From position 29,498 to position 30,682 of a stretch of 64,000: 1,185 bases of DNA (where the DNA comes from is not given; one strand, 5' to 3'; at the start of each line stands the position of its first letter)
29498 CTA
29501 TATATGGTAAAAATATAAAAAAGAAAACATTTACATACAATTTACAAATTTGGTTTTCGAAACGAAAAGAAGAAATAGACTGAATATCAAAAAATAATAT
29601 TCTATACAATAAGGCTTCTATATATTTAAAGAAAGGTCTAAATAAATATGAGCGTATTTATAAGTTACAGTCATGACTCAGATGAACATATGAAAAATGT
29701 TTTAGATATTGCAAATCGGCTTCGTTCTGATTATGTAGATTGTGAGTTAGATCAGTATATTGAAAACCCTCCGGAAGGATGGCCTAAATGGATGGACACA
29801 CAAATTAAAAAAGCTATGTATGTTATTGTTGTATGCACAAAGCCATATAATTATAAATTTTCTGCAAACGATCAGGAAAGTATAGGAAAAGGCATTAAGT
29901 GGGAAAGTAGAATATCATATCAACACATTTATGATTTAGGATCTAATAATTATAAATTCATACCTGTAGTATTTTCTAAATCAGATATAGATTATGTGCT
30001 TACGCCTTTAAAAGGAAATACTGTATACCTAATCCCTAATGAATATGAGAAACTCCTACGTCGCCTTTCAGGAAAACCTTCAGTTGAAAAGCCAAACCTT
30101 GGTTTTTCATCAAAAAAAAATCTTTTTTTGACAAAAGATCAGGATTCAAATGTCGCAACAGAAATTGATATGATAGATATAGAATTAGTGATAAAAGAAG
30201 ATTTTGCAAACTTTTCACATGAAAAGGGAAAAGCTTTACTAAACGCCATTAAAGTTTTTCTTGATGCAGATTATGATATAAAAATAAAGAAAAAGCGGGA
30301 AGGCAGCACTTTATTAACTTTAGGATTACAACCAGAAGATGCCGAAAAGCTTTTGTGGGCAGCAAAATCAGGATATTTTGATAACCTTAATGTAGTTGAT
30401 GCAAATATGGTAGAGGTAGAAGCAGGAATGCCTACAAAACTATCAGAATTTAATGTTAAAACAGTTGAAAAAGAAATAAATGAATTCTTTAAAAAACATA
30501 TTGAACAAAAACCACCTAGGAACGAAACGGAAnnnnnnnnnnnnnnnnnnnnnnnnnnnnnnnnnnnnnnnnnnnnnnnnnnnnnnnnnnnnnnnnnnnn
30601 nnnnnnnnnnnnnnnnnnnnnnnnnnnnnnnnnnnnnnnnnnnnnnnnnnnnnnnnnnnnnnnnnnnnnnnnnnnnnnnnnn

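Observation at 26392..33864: Candidate two-gene defence-like module (kinase-HD + SEFIR-T-C) sitting between Y1-transposase sequences, with a sharp compositional break between the two genes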

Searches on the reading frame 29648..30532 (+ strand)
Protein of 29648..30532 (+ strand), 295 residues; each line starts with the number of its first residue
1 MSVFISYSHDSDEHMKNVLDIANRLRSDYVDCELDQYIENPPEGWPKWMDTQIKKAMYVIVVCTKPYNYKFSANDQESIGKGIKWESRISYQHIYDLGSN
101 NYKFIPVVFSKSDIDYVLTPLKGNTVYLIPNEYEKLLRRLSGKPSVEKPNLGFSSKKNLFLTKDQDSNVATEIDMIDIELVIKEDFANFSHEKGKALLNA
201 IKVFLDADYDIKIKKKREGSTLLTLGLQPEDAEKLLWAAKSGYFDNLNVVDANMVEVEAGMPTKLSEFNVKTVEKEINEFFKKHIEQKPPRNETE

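Call 16: find_homologous_proteins(query=window:29648-30532:+, max_evalue=0.001)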
Query window:29648-30532:+ (295 aa): 273 proteins with E <= 0.001 among 1011 candidates; the best 120 are listed.
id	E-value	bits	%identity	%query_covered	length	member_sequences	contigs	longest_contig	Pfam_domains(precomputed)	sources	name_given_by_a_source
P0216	1.7e-56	210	44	85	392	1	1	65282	PF20694.3,PF08357.17,PF13676.12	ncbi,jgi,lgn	-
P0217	8.7e-49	184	50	61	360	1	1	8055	PF08357.17,PF13676.12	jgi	jgi:hypothetical protein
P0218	3.9e-46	176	48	60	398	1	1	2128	PF08357.17,PF13676.12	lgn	-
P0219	1.2e-45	174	53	53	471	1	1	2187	PF08357.17,PF19995.6,PF13676.12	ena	-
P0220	1.5e-45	174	50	60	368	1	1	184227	PF08357.17,PF13676.12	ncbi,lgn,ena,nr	ncbi:MAG: TIR domain-containing protein [Candidatus Glassbacteria bacterium]|nr:TIR domain-containin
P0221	4.9e-45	172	47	61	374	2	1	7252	PF08357.17,PF13676.12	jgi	-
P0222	1.2e-44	171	49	52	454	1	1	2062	PF08357.17,PF03781.23,PF13676.12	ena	-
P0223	1.9e-44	170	54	51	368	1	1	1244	PF08357.17,PF13676.12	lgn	-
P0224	2.1e-44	170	51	51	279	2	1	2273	PF08357.17,PF19960.7,PF13676.12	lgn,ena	-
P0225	3.5e-44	169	52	51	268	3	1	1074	PF08357.17,PF13676.12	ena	-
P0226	3.9e-44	169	49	55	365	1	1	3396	PF08357.17,PF13676.12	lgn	-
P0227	6.5e-44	168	41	86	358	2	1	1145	PF08357.17,PF13676.12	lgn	-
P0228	6.8e-44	168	47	51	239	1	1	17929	PF08357.17,PF13676.12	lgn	-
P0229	9.2e-44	168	49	54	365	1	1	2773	PF08357.17,PF13676.12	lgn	-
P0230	1.5e-43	167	49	51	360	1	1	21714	PF08357.17,PF13676.12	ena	-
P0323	4.3e-39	153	33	95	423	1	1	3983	PF08357.17,PF13676.12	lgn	-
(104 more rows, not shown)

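Call 19: search_protein_families(library=pfam, proteins=[P0216, P0323, P0227], max_evalue=1)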
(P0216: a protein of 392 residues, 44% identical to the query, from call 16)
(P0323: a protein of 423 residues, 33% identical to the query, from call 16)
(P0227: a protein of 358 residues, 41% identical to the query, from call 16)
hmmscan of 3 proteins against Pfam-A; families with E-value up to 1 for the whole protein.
P0216 (392 aa): 5 families
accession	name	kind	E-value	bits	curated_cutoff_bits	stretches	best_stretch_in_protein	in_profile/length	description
PF08357.16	SEFIR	-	3.9e-18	66.6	23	1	4-142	2-150/150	SEFIR domain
PF13676.11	TIR_2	-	2e-13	51.3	28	1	5-132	1-109/122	TIR domain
PF20694.2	TRADD-like_N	-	2.5e-06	27.6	23.7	1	188-239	6-59/69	TRADD-like N-terminal domain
PF13271.11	DUF4062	-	0.12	13.1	24.7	1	4-69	1-64/82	Domain of unknown function (DUF4062)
PF21763.2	DHH_CID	-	0.16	12.8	27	0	313-347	23-58/84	DHH-CID domain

P0323 (423 aa): 4 families
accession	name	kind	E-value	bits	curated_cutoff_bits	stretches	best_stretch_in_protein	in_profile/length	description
PF08357.16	SEFIR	-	7.3e-15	56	23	1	6-144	3-150/150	SEFIR domain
PF13676.11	TIR_2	-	7.3e-11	43.1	28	1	6-134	1-109/122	TIR domain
PF05534.18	HicB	-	0.015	15.6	21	1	377-406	20-49/51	HicB family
PF08033.17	Sec23_BS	-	0.47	11.5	33.5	0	368-383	70-85/86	Sec23/Sec24 beta-sandwich domain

P0227 (358 aa): 2 families
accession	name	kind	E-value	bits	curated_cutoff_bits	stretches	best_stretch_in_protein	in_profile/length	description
PF08357.16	SEFIR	-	7.3e-18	65.7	23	1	6-132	1-139/150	SEFIR domain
PF13676.11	TIR_2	-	2.1e-15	57.7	28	1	8-138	1-118/122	TIR domain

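Call 28: search_protein_representatives(protein=window:29648-30532:+)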
Query: 295 residues. Proteins with E-value up to 0.001 (for the whole library): 6597; up to 1e-10: 3490; up to 1e-30: 749. The best 150 are listed.
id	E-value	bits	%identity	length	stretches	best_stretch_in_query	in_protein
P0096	8.6e-194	658.5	100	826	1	1-295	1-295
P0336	5.1e-59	216.2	42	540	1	2-266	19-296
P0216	5.3e-57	209.6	46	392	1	3-253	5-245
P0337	1.3e-55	205.0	45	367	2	2-153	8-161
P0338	1.1e-54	202.0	42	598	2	3-149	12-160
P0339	1.2e-53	198.6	37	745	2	2-140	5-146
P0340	2.6e-52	194.2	43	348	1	3-258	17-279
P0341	3.7e-51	190.4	40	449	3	1-152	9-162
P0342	2.4e-50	187.8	41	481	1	2-275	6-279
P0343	2.6e-50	187.7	41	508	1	3-267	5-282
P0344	1.2e-47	178.9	42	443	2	2-152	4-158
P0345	1.5e-47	178.6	40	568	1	2-258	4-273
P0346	1.6e-47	178.5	41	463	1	2-256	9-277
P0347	1.3e-46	175.6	53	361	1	2-156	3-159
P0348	3.7e-46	174.0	50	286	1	2-159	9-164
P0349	3.3e-45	170.9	39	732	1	1-259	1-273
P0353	4.7e-44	167.1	40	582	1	3-254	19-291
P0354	6.3e-44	166.7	38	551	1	2-256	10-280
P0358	4.4e-43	163.9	40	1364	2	3-152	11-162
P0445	8.6e-38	146.6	38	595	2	3-130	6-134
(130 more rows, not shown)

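Call 31: search_protein_families(library=pfam, proteins=[P0358, P0349, P0338, P0345, P0353, P0336, P0343, P0354, P0445, P0342], max_evalue=0.001)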
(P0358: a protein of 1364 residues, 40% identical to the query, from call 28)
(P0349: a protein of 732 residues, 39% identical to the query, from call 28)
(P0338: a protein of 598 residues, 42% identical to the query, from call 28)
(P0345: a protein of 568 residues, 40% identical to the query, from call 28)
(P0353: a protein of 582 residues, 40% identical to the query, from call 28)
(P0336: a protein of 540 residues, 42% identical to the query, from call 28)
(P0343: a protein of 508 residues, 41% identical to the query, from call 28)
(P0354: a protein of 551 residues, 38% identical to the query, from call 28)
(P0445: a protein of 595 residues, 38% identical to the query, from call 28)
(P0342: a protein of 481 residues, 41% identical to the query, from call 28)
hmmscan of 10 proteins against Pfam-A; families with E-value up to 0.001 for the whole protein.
P0358 (1364 aa): 6 families
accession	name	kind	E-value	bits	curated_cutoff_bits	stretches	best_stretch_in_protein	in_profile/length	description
PF00668.25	Condensation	-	6.6e-94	315.6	30.6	1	319-762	3-454/456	Condensation domain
PF00501.34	AMP-binding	-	4.9e-81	272.9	29.9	1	783-1128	1-383/384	AMP-binding enzyme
PF08357.16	SEFIR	-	1.7e-16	61.3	23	1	10-148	2-148/150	SEFIR domain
PF13193.12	AMP-binding_C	-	1.4e-13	51.9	24.5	1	1188-1263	1-76/76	AMP-binding enzyme C-terminal domain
PF00550.31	PP-binding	-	1.8e-13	51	20.8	1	1290-1353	2-67/67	Phosphopantetheine attachment site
PF13676.11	TIR_2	-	1.5e-10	42.1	28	1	11-145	1-116/122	TIR domain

P0349 (732 aa): 4 families
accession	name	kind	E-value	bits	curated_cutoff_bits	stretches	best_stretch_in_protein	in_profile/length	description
PF00575.29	S1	-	4.7e-55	184.3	22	4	426-498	1-74/74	S1 RNA binding domain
PF23459.1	S1_RRP5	-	5.2e-17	62.6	27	2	512-577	1-65/72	RRP5 S1 domain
PF08357.16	SEFIR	-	2.3e-15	57.6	23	1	2-128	2-141/150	SEFIR domain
PF13676.11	TIR_2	-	5.2e-15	56.4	28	1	3-133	1-115/122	TIR domain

P0338 (598 aa): 3 families
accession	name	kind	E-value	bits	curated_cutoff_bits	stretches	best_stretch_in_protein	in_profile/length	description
PF02397.22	Bac_transf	-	8.3e-51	172.5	27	1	360-543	1-178/179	Bacterial sugar transferase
PF08357.16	SEFIR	-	4.9e-16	59.8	23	1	11-141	2-142/150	SEFIR domain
PF13676.11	TIR_2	-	5.2e-15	56.4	28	1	12-141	1-111/122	TIR domain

P0345 (568 aa): 3 families
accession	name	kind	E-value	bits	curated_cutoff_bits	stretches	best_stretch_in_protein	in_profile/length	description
PF08323.17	Glyco_transf_5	-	6.4e-44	150.9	22.7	1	291-510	1-213/239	Starch synthase catalytic domain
PF08357.16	SEFIR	-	3.5e-14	53.8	23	1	4-132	2-140/150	SEFIR domain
PF13676.11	TIR_2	-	4.1e-12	47.1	28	1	5-116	1-94/122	TIR domain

P0353 (582 aa): 4 families
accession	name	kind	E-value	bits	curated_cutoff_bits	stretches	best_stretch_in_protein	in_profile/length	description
PF08357.16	SEFIR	-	7e-16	59.3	23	1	19-156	3-148/150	SEFIR domain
PF13676.11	TIR_2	-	8.3e-13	49.3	28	1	20-157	2-120/122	TIR domain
PF08281.18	Sigma70_r4_2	-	1.2e-05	25.2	25.7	1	509-561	2-54/54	Sigma-70, region 4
PF04545.22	Sigma70_r4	-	3.3e-05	23.7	24.1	1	514-546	1-33/50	Sigma-70, region 4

P0336 (540 aa): 6 families
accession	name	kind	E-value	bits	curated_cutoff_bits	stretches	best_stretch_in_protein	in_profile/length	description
PF00575.29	S1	-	1.3e-37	128.5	22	3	462-532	3-74/74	S1 RNA binding domain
PF08357.16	SEFIR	-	2.6e-18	67.2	23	1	19-157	2-150/150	SEFIR domain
PF13676.11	TIR_2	-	3.2e-13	50.7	28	1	20-152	1-116/122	TIR domain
PF23459.1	S1_RRP5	-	2.9e-08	34.6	27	1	464-529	4-70/72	RRP5 S1 domain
PF13509.12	S1_2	-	1.2e-05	25.7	21.8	0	299-346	1-46/61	S1 domain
PF09883.16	DUF2110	-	0.00053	20.7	23.2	0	378-418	4-44/87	DUF2110 central domain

P0343 (508 aa): 4 families
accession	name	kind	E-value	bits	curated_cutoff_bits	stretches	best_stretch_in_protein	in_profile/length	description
PF08357.16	SEFIR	-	9.5e-13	49.1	23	1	4-133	2-141/150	SEFIR domain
PF00575.29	S1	-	1.2e-12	48.4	22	2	351-410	9-74/74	S1 RNA binding domain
PF13676.11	TIR_2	-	4.4e-11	43.8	28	1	5-140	1-121/122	TIR domain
PF13509.12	S1_2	-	0.00051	20.5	21.8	0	431-461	5-36/61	S1 domain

P0354 (551 aa): 3 families
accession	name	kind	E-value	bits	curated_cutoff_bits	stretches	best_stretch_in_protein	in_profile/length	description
PF08357.16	SEFIR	-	4.5e-12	46.9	23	1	10-137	2-139/150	SEFIR domain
PF13676.11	TIR_2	-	7.2e-12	46.3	28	1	11-144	1-119/122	TIR domain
PF00196.25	GerE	-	4.6e-09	36.2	23.5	1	491-541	3-53/57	Bacterial regulatory proteins, luxR family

P0445 (595 aa): 8 families
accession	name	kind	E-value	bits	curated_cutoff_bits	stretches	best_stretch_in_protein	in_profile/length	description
PF13676.11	TIR_2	-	6e-36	124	28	2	447-547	2-94/122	TIR domain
PF00805.28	Pentapeptide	-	9e-31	105.5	20.2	3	317-355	1-39/40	Pentapeptide repeats (8 copies)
PF08357.16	SEFIR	-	5.3e-14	53.2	23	1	6-135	3-142/150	SEFIR domain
PF01582.25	TIR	-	1.9e-10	41.3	21.3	1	444-537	2-96/179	TIR domain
PF13576.12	Pentapeptide_3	-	1.2e-09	38.7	27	1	330-372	2-47/48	Pentapeptide repeats (9 copies)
PF08937.16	ThsB_TIR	-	6.1e-09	36.6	21.2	1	447-524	1-86/100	Thoeris protein ThsB, TIR-like domain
PF13599.13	Pentapeptide_4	-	8.7e-09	35.8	38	1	313-372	12-71/78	Pentapeptide repeat region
PF25296.1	Decapeptide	-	0.00074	19.8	45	0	302-369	5-72/74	Decapeptide repeat region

P0342 (481 aa): 4 families
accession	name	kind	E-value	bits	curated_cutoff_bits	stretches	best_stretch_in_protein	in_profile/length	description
PF04542.20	Sigma70_r2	-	2.1e-16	59.9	24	1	319-386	1-68/71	Sigma-70 region 2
PF13676.11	TIR_2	-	1e-13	52.3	28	1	7-137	1-115/122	TIR domain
PF08357.16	SEFIR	-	5.4e-12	46.7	23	1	5-129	1-138/150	SEFIR domain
PF00140.25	Sigma70_r1_2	-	7.5e-11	42.3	22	1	283-313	3-33/34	Sigma-70 factor, region 1.2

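Call 32: list_cluster_members(proteins=[P0358, P0216, P0098, P0336, P0349])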
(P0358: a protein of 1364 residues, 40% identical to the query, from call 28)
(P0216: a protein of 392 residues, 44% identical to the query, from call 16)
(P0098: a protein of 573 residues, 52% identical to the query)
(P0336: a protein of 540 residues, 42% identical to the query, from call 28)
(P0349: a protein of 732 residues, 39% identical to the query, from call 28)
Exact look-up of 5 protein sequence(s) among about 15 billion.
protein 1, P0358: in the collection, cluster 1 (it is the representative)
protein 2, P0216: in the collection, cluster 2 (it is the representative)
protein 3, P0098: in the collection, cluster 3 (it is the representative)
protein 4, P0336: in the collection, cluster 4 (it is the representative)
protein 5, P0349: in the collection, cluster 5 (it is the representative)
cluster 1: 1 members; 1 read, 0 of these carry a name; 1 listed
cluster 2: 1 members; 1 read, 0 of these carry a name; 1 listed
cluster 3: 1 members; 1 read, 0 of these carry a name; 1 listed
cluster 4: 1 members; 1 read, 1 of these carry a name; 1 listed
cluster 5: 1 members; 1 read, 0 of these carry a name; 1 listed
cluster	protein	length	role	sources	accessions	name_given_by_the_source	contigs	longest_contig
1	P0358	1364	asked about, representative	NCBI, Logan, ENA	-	-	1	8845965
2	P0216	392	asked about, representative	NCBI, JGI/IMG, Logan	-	-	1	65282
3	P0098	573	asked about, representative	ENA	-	-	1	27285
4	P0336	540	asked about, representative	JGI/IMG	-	predicted RNA-binding protein with RPS1 domain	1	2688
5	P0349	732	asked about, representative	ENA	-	-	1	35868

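Call 44: find_encoding_contigs(protein=P0358, flank=10000, max_places=2)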
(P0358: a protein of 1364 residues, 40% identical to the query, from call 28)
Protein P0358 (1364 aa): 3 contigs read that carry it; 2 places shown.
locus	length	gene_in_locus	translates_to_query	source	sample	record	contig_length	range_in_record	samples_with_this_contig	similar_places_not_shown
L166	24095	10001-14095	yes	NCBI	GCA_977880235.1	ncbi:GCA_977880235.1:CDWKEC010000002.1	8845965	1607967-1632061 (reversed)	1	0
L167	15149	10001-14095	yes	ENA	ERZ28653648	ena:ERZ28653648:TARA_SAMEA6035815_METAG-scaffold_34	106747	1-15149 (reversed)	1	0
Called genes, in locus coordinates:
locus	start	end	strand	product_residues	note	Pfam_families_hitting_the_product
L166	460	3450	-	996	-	PF06739:SBBP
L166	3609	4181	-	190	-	PF07638:Sigma70_ECF, PF08281:Sigma70_r4_2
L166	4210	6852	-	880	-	PF00069:Pkinase, PF07714:PK_Tyr_Ser-Thr, PF13424:TPR_12, PF24885:TPR_NPHP3, PF13424:TPR_12, PF13424:TPR_12, PF24885:TPR_NPHP3, PF13374:TPR_10, +19 more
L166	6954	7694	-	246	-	PF13610:DDE_Tnp_IS240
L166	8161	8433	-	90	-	PF01797:Y1_Tnp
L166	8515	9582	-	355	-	PF13384:HTH_23 (weak), PF13518:HTH_28, PF13551:HTH_29 (weak), PF13565:HTH_32, PF13358:DDE_3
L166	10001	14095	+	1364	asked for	PF08357:SEFIR, PF13676:TIR_2, PF00668:Condensation, PF00501:AMP-binding, PF13193:AMP-binding_C, PF00550:PP-binding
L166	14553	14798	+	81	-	-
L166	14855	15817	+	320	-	PF01609:DDE_Tnp_1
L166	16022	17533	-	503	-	PF03415:Peptidase_C11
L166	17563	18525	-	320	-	-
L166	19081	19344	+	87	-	PF09720:Unstab_antitox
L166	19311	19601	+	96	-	-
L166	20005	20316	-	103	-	-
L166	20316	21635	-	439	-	PF01609:DDE_Tnp_1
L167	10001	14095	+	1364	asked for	PF08357:SEFIR, PF13676:TIR_2, PF00668:Condensation, PF00501:AMP-binding, PF13193:AMP-binding_C, PF00550:PP-binding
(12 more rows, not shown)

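Call 54: find_encoding_contigs(protein=P0216, flank=8000, max_places=2)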
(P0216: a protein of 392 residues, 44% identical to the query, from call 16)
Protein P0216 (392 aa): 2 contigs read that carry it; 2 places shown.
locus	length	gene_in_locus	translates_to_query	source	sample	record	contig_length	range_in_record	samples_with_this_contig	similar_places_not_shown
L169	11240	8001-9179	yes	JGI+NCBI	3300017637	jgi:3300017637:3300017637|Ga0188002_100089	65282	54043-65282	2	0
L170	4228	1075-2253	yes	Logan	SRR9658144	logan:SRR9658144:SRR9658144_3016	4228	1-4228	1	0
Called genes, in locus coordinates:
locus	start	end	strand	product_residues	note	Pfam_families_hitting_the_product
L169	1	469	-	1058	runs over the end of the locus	-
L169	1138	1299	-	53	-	-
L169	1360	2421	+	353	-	-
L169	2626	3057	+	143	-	PF13650:Asp_protease_2, PF13975:gag-asp_proteas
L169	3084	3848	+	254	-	PF05685:Uma2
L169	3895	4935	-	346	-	PF10017:Methyltransf_33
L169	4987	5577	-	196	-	PF05685:Uma2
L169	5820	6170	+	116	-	PF20432:Xre-like-HTH, PF09722:Xre_MbcA_ParS_C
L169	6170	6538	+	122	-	PF08808:RES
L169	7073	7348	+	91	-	PF04365:BrnT_toxin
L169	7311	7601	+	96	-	PF14384:BrnA_antitoxin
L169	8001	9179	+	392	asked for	PF08357:SEFIR, PF13676:TIR_2, PF20694:TRADD-like_N (weak)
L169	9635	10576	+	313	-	PF03462:PCRF, PF00472:RF-1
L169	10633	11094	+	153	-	PF13767:DUF4168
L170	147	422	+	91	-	PF04365:BrnT_toxin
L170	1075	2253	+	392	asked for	PF08357:SEFIR, PF13676:TIR_2, PF20694:TRADD-like_N (weak)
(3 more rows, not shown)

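Call 86: search_protein_families(library=pfam, alignment_id=A6, max_evalue=0.00001)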
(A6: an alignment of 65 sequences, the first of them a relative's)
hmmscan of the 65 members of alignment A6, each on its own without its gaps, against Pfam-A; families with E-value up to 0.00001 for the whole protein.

A. member 1, P0339 (745 aa): 2 families
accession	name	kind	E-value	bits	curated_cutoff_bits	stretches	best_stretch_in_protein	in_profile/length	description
PF08357.16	SEFIR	-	1.4e-25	90.8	23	2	4-136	1-142/150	SEFIR domain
PF13676.11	TIR_2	-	2.2e-22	80.3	28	2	6-135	1-110/122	TIR domain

B. families by the number of members that match (of 65 scanned): 92 families (the first 25 are shown)
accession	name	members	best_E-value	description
PF13676.11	TIR_2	65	3.6e-38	TIR domain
PF08357.16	SEFIR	65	1.4e-25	SEFIR domain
PF13424.12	TPR_12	8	2.5e-109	Tetratricopeptide repeat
PF13374.12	TPR_10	7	1.2e-99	Tetratricopeptide repeat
PF00515.34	TPR_1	7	3.9e-30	Tetratricopeptide repeat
PF13181.12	TPR_8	7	7.1e-26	Tetratricopeptide repeat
PF07719.23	TPR_2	7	1.5e-21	Tetratricopeptide repeat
PF24885.1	TPR_NPHP3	5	9.7e-71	Nephrocystin-3 TPR domain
PF17874.7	TPR_MalT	5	1.4e-31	MalT-like TPR region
PF00931.28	NB-ARC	5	1.1e-11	NB-ARC domain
PF13176.12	TPR_7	4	2e-34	Tetratricopeptide repeat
PF13191.12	AAA_16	4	9e-11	AAA ATPase domain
PF00575.29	S1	3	4.7e-55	S1 RNA binding domain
PF25000.1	DUF7779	3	2.4e-14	Domain of unknown function (DUF7779)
PF13620.12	CarboxypepD_reg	3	3.7e-08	Carboxypeptidase regulatory-like domain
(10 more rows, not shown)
